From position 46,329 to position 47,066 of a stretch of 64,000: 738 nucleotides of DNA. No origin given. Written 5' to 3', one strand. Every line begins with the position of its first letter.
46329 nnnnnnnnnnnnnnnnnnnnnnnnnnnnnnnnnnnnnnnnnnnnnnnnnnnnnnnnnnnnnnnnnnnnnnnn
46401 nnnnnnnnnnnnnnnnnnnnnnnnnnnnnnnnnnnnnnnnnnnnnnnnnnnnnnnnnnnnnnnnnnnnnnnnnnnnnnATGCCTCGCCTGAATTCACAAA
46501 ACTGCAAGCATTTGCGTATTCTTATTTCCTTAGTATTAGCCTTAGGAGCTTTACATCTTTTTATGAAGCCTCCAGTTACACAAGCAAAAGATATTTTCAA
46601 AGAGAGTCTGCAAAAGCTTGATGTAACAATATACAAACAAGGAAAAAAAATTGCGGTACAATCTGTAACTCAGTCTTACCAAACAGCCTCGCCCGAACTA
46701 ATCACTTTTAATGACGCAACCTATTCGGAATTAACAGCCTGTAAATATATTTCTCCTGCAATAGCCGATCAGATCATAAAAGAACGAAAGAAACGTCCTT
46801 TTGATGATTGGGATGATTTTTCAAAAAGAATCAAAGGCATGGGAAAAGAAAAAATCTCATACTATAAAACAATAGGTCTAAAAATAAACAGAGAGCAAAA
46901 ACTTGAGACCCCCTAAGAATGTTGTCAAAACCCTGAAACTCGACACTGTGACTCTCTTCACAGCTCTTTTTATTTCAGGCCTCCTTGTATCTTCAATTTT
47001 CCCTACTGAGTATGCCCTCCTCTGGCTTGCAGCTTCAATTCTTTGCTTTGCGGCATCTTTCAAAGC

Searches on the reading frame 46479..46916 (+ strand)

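Call 6: search_protein_families(library=pfam, proteins=[window:46479-46916:+], max_evalue=0.1)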
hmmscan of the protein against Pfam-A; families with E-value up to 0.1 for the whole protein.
window:46479-46916:+ (145 aa): 5 families
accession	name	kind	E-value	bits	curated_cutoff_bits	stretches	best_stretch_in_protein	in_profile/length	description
PF12836.13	HHH_3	-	4.8e-07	30.2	27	1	75-126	6-57/65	Helix-hairpin-helix motif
PF14579.12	HHH_6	-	2.2e-06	28.2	25.6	1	60-119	6-62/90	Helix-hairpin-helix motif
PF04919.18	DUF655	-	0.00011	22.7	22.2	1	87-123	120-156/181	Protein of unknown function (DUF655)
PF03934.19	T2SSK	-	0.0013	19.5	24.2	1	91-122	18-49/63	Type II secretion system (T2SS), protein K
PF14520.12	HHH_5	-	0.014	16.3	27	0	79-105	31-57/57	Helix-hairpin-helix domain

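Call 7: search_protein_families(library=ncbifam, proteins=[window:46479-46916:+], max_evalue=0.1)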
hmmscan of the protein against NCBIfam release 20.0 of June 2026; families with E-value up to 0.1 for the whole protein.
window:46479-46916:+ (145 aa): 3 families
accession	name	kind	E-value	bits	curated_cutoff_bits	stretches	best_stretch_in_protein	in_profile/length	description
TIGR01259.1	comE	subfamily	2.5e-06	27.4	152.35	1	48-126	34-111/120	comEA protein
NF045978.1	ComEA_MAG0490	equivalog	0.015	15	98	1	51-131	86-158/162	MAG0490 family ComEA-like DNA-binding protein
NF005377.0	PRK06920.1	equivalog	0.042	11.6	1806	1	55-119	774-838/1108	DNA polymerase III subunit alpha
